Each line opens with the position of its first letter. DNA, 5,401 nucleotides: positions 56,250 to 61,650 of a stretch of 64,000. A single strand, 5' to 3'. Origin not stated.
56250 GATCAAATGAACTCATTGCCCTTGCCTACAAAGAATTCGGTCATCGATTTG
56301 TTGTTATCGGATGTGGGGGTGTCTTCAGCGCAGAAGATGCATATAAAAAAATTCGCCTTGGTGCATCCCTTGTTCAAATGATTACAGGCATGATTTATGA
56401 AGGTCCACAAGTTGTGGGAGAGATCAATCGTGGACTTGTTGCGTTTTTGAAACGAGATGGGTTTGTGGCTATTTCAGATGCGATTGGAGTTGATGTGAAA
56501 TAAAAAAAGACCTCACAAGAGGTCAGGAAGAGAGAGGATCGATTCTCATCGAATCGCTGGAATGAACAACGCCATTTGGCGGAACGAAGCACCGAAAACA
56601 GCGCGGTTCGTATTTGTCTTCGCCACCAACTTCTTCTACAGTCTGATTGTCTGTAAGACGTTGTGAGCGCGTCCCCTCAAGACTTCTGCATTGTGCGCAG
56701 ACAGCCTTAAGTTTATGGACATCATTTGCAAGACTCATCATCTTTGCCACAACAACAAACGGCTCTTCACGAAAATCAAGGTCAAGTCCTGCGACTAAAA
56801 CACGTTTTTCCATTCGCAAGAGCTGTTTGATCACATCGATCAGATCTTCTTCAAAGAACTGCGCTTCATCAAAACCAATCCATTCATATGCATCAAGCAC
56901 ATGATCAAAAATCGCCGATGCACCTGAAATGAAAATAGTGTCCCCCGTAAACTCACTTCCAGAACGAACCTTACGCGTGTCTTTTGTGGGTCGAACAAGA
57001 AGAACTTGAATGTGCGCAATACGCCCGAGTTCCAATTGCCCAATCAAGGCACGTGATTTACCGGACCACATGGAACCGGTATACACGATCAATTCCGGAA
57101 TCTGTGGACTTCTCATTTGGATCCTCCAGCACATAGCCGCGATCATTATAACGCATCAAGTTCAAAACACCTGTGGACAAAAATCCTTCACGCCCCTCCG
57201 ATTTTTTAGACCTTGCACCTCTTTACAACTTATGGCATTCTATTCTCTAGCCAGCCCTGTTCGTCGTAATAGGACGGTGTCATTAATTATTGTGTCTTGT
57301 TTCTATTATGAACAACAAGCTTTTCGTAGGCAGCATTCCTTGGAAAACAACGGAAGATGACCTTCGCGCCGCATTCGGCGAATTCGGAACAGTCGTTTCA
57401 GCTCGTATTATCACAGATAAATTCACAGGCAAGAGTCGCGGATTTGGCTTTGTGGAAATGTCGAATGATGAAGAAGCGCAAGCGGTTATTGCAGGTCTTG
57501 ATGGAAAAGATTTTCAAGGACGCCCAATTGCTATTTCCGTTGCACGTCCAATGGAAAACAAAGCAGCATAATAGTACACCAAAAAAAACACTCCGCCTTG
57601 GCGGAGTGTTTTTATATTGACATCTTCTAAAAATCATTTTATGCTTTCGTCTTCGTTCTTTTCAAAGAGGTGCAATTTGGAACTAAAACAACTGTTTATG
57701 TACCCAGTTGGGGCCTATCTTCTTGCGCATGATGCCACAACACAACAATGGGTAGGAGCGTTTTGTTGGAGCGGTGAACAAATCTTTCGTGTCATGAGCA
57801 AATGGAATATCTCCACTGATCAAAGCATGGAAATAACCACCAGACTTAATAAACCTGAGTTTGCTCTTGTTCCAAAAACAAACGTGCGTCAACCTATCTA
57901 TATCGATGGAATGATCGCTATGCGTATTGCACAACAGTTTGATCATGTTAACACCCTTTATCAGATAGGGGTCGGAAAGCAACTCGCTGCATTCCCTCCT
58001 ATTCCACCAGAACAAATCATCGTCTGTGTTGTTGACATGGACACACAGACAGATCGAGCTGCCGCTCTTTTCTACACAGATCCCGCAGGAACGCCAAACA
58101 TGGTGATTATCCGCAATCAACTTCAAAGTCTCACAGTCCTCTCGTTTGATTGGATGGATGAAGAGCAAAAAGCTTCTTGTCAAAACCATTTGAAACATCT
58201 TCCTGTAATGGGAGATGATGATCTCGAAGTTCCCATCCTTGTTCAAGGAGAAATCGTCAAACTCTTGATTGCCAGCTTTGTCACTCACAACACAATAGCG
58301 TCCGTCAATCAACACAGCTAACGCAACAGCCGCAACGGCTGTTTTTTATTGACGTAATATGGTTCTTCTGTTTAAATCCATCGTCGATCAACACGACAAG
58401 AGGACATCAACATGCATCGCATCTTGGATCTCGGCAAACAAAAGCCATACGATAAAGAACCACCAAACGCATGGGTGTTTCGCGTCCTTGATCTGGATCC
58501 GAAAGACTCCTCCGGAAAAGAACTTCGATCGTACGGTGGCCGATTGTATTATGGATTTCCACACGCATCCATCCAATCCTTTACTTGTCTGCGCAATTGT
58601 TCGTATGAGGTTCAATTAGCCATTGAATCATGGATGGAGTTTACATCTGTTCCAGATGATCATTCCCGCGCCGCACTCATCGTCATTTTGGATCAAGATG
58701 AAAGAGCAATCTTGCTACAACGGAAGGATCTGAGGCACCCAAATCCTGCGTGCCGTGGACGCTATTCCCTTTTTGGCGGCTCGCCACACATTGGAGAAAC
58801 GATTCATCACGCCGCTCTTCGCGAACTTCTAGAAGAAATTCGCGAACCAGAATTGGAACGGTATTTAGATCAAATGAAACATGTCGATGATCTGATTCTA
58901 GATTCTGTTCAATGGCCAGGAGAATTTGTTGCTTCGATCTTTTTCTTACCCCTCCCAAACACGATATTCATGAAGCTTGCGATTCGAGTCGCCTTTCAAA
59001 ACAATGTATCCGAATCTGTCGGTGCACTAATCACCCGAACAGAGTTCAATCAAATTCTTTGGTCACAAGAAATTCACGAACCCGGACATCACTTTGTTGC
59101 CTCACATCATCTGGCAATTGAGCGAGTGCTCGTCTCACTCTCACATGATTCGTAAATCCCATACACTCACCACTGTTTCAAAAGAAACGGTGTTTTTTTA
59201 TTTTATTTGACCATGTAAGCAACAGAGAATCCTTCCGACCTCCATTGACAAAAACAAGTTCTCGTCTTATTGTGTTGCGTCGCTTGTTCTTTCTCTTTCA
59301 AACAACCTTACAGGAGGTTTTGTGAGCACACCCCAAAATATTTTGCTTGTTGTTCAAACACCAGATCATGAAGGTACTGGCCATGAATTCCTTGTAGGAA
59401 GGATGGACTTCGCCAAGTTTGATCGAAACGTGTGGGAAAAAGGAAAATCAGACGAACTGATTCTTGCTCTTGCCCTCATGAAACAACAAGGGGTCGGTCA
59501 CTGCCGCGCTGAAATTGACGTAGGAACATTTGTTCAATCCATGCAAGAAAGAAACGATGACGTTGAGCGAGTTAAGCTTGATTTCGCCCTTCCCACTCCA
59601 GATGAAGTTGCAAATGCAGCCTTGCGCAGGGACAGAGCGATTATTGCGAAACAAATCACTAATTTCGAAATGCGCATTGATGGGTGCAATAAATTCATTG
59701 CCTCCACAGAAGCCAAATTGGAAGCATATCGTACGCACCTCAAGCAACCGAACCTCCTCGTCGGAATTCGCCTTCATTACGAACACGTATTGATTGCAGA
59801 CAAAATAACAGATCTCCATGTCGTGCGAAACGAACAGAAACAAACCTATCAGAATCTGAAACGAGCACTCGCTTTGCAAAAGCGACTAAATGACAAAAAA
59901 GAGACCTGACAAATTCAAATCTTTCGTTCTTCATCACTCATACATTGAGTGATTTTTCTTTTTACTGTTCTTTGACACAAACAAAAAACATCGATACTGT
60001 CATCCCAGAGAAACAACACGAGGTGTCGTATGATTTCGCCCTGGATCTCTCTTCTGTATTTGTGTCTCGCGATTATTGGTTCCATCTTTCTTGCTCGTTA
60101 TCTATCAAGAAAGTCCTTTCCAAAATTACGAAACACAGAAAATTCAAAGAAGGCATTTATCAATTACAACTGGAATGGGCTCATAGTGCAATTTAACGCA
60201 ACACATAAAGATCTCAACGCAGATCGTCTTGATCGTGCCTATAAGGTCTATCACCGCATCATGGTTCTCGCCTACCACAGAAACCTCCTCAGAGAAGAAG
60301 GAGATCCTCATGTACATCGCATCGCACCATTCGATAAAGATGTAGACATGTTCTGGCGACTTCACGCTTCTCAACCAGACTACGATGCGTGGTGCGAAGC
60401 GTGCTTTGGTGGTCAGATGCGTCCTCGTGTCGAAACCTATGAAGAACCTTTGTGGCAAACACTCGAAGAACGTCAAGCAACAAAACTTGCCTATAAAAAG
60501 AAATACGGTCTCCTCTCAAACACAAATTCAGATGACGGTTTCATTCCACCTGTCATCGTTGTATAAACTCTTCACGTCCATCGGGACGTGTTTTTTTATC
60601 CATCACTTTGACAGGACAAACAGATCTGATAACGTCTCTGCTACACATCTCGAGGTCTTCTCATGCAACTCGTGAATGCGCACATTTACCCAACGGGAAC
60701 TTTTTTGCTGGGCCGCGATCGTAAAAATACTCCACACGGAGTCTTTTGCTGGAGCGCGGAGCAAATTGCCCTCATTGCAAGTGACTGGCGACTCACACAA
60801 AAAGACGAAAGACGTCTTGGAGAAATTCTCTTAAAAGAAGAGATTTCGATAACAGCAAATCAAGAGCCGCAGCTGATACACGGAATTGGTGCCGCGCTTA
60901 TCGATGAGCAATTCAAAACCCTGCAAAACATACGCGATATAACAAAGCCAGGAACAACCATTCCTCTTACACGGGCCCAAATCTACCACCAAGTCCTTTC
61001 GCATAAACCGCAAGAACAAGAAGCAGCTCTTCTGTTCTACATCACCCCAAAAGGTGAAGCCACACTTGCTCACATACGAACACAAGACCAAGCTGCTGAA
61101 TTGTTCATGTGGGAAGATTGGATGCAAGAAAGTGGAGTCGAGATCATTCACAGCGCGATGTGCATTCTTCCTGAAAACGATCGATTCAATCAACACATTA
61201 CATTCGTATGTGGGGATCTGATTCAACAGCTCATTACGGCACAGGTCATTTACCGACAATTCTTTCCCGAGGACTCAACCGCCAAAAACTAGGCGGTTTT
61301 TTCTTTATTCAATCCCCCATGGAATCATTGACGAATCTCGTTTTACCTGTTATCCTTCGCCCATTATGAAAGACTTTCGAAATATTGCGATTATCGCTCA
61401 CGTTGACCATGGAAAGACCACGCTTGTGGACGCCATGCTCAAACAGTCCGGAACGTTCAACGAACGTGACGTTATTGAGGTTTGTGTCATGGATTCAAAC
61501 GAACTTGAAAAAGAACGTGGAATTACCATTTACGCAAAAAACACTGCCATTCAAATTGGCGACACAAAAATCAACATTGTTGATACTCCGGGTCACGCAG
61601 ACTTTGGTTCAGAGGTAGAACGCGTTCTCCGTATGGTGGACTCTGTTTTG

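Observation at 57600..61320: Five consecutive monocistronic hypothetical genes, each with a near-consensus TTGACA promoter, strong SD and its own terminator, including a paralogous pair flanking a Nudix protein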

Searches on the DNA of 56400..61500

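Call 58: search_rna_families(source=window, start=56400, end=61500, threshold=evalue, max_evalue=1)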
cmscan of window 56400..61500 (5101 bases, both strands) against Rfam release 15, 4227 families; matches with E-value up to 1: 3.
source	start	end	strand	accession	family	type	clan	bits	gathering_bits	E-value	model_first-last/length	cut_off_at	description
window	57581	57638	-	RF01859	Phe_leader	Cis-reg; leader;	-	25.8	55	0.41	1-125/125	no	Phenylalanine leader peptide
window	57568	57630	+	RF02621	BSnc120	Gene; sRNA;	-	25.1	114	0.017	1-88/88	no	Brucella sRNA 120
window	57587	57610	+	RF00195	RsmY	Gene; sRNA;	CL00106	16.7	57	0.8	98-121/121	no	RsmY RNA family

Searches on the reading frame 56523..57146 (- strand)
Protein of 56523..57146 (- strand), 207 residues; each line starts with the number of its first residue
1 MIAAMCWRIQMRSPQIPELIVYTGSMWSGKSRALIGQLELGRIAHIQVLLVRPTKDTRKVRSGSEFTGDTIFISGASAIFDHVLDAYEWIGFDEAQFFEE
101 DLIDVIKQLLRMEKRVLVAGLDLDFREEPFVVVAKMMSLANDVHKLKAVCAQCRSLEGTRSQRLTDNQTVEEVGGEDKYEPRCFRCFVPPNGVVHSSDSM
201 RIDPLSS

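Call 4: search_protein_families(library=pfam, proteins=[window:56523-57146:-], max_evalue=0.1)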
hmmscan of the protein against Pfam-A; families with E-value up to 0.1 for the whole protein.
window:56523-57146:- (207 aa): 1 family
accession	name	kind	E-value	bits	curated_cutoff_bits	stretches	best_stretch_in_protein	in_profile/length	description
PF00265.24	TK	-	1.2e-35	123.3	20.6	1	19-187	3-176/176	Thymidine kinase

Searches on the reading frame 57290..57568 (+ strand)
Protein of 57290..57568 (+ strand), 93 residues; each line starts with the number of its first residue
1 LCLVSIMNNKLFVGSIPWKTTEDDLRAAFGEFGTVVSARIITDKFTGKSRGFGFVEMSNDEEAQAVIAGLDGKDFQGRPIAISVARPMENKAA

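Call 4: search_protein_families(library=pfam, proteins=[window:57290-57568:+], max_evalue=0.1)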
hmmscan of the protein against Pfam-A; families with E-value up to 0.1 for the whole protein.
window:57290-57568:+ (93 aa): 2 families
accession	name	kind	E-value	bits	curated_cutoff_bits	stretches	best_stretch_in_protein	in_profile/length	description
PF00076.28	RRM_1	-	1.5e-23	82.9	20.7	1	11-80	1-69/70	RNA recognition motif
PF16367.11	RRM_7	-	2.3e-05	24.7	27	1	9-36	2-29/94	RNA recognition motif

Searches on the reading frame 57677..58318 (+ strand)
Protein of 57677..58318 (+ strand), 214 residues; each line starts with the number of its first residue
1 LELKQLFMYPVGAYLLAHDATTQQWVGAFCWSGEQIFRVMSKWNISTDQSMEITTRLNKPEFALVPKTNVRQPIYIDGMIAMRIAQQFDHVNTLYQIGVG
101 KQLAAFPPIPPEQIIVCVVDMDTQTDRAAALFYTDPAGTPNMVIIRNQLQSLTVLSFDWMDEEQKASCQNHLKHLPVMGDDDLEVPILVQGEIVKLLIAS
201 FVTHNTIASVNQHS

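Call 4: search_protein_families(library=pfam, proteins=[window:57677-58318:+], max_evalue=0.1)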
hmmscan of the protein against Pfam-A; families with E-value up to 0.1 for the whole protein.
window:57677-58318:+ (214 aa): 0 families

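Call 12: find_homologous_proteins(query=window:57677-58318:+)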
Query window:57677-58318:+ (214 aa): 7 proteins with E <= 0.001 among 170 candidates.
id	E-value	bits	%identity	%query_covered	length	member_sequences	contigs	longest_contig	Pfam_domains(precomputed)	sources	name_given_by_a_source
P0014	1.2e-140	484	100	100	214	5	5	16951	-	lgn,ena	-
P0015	1.6e-101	356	71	100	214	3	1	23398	-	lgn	-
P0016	1.1e-97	344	72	97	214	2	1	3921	-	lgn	-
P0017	9.1e-84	298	63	94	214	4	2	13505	-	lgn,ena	-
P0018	3.9e-79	283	61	94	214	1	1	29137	-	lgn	-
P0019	1.2e-74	268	55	98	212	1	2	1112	-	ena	-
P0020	5.1e-73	263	53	98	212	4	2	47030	-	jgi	-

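Call 26: search_protein_families(library=ncbifam, proteins=[window:57677-58318:+], max_evalue=1)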
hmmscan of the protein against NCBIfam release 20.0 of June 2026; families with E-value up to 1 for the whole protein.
window:57677-58318:+ (214 aa): 0 families

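Call 27: search_protein_families(library=padloc, proteins=[window:57677-58318:+], max_evalue=1)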
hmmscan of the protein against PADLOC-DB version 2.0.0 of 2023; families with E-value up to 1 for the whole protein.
window:57677-58318:+ (214 aa): 0 families

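Call 71: search_protein_families(library=phrogs, proteins=[window:57677-58318:+], max_evalue=0.1)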
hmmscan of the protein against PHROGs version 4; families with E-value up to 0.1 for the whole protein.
window:57677-58318:+ (214 aa): 0 families

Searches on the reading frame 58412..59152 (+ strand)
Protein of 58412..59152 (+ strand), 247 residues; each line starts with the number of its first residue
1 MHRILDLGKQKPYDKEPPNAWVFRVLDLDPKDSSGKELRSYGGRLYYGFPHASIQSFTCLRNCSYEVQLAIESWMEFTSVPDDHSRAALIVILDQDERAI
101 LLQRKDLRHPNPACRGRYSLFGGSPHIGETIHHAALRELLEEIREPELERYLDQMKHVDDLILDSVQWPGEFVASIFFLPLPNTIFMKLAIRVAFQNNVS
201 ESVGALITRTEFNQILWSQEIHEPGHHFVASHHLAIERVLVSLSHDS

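Call 4: search_protein_families(library=pfam, proteins=[window:58412-59152:+], max_evalue=0.1)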
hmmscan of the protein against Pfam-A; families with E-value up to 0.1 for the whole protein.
window:58412-59152:+ (247 aa): 1 family
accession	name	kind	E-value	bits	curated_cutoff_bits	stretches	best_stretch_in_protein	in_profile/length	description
PF00293.34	NUDIX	-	1e-10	42.2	21.1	1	84-158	2-72/134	NUDIX domain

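Call 25: search_solved_structures(query=window:58412-59152:+, max_evalue=1, show_alignments=2)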
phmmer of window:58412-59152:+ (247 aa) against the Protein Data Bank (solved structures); distinct sequences matched with E-value up to 1: 30.
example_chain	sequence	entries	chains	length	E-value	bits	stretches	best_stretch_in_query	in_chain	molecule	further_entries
1nqy_A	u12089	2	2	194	0.023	17.3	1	84-147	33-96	CoA pyrophosphatase (MutT/nudix family protein)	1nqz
5otn_A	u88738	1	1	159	0.07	15.7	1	114-142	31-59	Nudix (Nucleoside diphosphate linked moiety X)-type motif 1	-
5hzx_A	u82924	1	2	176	0.08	15.5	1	114-142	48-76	Nudix (Nucleoside diphosphate linked moiety X)-type motif 1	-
6ehh_A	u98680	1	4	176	0.097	15.3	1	88-143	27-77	7,8-dihydro-8-oxoguanine triphosphatase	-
5mze_A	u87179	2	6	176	0.098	15.3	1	88-143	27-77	7,8-dihydro-8-oxoguanine triphosphatase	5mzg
6glf_A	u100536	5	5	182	0.18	14.4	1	86-143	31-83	7,8-dihydro-8-oxoguanine triphosphatase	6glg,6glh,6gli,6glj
5mzf_A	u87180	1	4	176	0.32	13.6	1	86-142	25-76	MTH1 protein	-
3hhj_A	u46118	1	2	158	0.33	13.5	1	90-143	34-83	Mutator mutT protein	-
4n1u_A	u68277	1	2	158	0.53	12.9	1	89-143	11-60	7,8-dihydro-8-oxoguanine triphosphatase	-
1sjy_A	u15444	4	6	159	0.53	12.9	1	77-143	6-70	MutT/nudix family protein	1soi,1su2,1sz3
4n1t_A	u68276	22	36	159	0.53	12.8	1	89-143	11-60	7,8-dihydro-8-oxoguanine triphosphatase | Oxidized purine nucleoside triphosphate hydrolase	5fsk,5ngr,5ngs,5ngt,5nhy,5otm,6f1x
5ws7_A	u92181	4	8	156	0.54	12.8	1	90-143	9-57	7,8-dihydro-8-oxoguanine triphosphatase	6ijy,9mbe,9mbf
9xri_A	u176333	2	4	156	0.55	12.8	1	90-143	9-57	Oxidized purine nucleoside triphosphate hydrolase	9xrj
7n03_A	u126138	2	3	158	0.55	12.8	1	90-143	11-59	7,8-dihydro-8-oxoguanine triphosphatase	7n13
5ghm_A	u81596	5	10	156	0.55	12.8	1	90-143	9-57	7,8-dihydro-8-oxoguanine triphosphatase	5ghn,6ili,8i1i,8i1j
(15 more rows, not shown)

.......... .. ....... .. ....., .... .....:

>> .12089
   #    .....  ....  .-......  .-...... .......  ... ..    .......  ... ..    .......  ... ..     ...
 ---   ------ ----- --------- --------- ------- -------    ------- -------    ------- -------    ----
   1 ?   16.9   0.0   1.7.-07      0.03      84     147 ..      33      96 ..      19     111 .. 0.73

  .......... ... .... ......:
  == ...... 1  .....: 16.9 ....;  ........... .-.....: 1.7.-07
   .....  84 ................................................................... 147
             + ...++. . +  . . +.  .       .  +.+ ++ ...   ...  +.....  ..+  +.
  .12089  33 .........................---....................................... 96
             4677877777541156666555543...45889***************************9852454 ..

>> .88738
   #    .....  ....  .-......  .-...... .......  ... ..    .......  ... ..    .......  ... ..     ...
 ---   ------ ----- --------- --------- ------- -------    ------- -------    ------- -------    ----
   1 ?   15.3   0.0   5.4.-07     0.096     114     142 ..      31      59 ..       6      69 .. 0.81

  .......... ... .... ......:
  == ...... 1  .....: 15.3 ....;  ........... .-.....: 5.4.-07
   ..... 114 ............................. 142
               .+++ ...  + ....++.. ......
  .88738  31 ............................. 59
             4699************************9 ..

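Call 26: search_protein_families(library=ncbifam, proteins=[window:58412-59152:+], max_evalue=1)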
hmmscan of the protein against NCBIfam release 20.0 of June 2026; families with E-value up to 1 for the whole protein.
window:58412-59152:+ (247 aa): 5 families
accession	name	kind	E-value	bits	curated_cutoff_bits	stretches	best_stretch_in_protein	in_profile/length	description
NF006961.0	PRK09438.1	equivalog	0.0048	16.3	103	1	86-144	9-60/151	dihydroneopterin triphosphate diphosphatase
NF001299.0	PRK00241.1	equivalog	0.0065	16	158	1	88-143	137-186/263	NAD(+) diphosphatase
NF041652.1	Nud_hyd_Dein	equivalog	0.012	15.9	200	1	84-143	12-70/152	Nudix hydrolase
NF006530.0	PRK08999.1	equivalog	0.013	14.6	245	1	88-143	9-60/315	Nudix family hydrolase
NF001938.0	PRK00714.1-5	equivalog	0.092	12.1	116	1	89-146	17-75/172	RNA pyrophosphohydrolase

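Call 27: search_protein_families(library=padloc, proteins=[window:58412-59152:+], max_evalue=1)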
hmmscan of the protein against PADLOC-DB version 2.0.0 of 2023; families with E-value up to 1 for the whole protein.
window:58412-59152:+ (247 aa): 0 families

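Call 43: find_homologous_proteins(query=window:58412-59152:+, max_evalue=0.001)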
Query window:58412-59152:+ (247 aa): 22 proteins with E <= 0.001 among 579 candidates.
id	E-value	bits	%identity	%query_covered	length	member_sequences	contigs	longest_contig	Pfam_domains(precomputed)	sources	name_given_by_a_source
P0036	7.7e-143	492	91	100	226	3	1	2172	PF00293.35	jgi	jgi:ADP-ribose pyrophosphatase YjhB (NUDIX family)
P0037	3.3e-131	454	81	100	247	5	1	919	PF00293.35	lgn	-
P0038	1.9e-118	412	74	99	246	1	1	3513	PF00293.35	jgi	-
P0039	1.1e-88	315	60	98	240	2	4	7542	PF00293.35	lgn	-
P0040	2.5e-87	310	61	97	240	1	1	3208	PF00293.35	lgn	-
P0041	2.7e-87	310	60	98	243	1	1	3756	PF00293.35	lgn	-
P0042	3.3e-87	310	61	97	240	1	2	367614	PF00293.35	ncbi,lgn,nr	ncbi:MAG: NUDIX hydrolase [Candidatus Uhrbacteria bacterium]|nr:NUDIX hydrolase [Candidatus Uhrbacte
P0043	4.5e-84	300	57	98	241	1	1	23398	PF00293.35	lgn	-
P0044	5.6e-84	299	57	99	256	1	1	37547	PF00293.35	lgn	-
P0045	1.7e-83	298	58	98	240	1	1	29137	PF00293.35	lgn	-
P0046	2.0e-83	298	56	98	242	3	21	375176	PF00293.35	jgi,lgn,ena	-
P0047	4.2e-83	297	55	98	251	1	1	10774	PF00293.35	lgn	-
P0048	3.8e-80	287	55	97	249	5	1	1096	PF00293.35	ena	-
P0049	5.4e-80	286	53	97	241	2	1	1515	PF00293.35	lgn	-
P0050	9.6e-80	286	55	98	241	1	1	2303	PF00293.35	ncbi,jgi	jgi:8-oxo-dGTP pyrophosphatase MutT (NUDIX family)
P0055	1.4e-61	226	47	98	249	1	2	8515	PF00293.35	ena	-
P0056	5.9e-19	86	33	94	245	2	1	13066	PF00293.35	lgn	-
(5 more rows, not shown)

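Call 53: predict_structure(alignment_id=A3)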
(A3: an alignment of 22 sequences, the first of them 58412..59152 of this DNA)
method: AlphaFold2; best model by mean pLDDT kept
length: 247 residues; sequences in the alignment: 22
mean_pLDDT: 94.6   pTM: 0.90
mean pLDDT of the five models: 94.6, 94.3, 94.3, 94.3, 94.1
residues with pLDDT >= 90: 223; 70-90: 22; 50-70: 2; < 50: 0
segments of 3 or more residues with pLDDT < 50: none
pLDDT, mean of each block of 10 residues (from residue 1): 95 90 97 97 96 95 94 96 96 97 93 94 97 98 94 97 87 97 97 93 95 97 93 97 82
secondary structure, 60 per line:
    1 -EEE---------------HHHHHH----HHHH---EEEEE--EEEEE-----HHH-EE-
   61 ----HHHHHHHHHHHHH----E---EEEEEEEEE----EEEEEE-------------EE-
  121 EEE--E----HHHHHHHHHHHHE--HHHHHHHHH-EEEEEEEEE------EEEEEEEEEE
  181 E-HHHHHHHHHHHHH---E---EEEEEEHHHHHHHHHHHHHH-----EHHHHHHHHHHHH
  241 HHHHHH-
elements in order: E2-4 H20-25 H30-33 E37-41 E44-48 H65-77 E86-94 E99-104 E121-123 H131-142 H146-154 E156-164 E171-181 H183-195 E203-208 H209-222 H229-246

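Call 68: find_related_loci(query=A3, collection=viral_contigs, flank=5000)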
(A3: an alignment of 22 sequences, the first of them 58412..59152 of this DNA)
Query A3 (247 aa) in viral_contigs; peptide patterns used: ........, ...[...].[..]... (x = any residue, [..] = any of these).
6 stretches matched a pattern, but none encodes a relative of the query by tblastn (E <= 1e-3).

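Call 71: search_protein_families(library=phrogs, proteins=[window:58412-59152:+], max_evalue=0.1)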
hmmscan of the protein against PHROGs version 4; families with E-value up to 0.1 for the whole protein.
window:58412-59152:+ (247 aa): 2 families
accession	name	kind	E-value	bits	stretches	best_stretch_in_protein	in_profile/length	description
phrog_1198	-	other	4.9e-07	30.7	1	84-143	37-91/253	MutT/NUDIX hydrolase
phrog_19657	-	other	0.0092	16.9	1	89-162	26-106/176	nudix hydrolase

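Call 92: find_encoding_contigs(protein=P0056, flank=6000, max_places=1)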
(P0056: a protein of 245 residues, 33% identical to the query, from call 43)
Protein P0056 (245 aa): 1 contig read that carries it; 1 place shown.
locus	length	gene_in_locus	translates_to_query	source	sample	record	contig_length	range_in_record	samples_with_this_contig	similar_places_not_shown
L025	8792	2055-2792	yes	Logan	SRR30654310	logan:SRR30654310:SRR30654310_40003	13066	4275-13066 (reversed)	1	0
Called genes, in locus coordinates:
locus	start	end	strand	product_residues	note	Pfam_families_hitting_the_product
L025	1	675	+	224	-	?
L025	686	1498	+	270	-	PF01068:DNA_ligase_A_M, PF09414:RNA_ligase, PF14743:DNA_ligase_OB_2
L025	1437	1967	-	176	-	-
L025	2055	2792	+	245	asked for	PF00293:NUDIX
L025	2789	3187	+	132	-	PF03692:CxxCxxCC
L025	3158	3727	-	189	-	-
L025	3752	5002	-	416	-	PF01385:OrfB_IS605 (faint), PF07282:Cas12f1-like_TNB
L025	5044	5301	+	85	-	-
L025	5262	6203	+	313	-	-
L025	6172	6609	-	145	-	-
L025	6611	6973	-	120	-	-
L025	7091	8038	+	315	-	-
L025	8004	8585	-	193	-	-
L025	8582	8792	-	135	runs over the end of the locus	-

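Call 93: find_encoding_contigs(protein=P0055, flank=6000, max_places=1)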
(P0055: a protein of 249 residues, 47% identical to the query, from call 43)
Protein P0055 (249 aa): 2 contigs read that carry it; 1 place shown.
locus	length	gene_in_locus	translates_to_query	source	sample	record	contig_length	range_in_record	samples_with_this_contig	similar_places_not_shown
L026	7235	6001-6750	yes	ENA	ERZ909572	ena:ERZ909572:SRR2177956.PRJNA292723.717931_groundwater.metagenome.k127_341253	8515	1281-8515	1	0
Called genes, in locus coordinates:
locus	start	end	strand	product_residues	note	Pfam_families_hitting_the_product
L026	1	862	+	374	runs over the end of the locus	PF01180:DHO_dh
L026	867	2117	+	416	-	PF07690:MFS_1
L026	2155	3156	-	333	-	PF00180:Iso_dh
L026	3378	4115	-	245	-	PF00265:TK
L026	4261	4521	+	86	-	PF16367:RRM_7 (weak), PF00076:RRM_1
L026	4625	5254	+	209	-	-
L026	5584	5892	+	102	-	-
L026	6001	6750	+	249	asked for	PF00293:NUDIX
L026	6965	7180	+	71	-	-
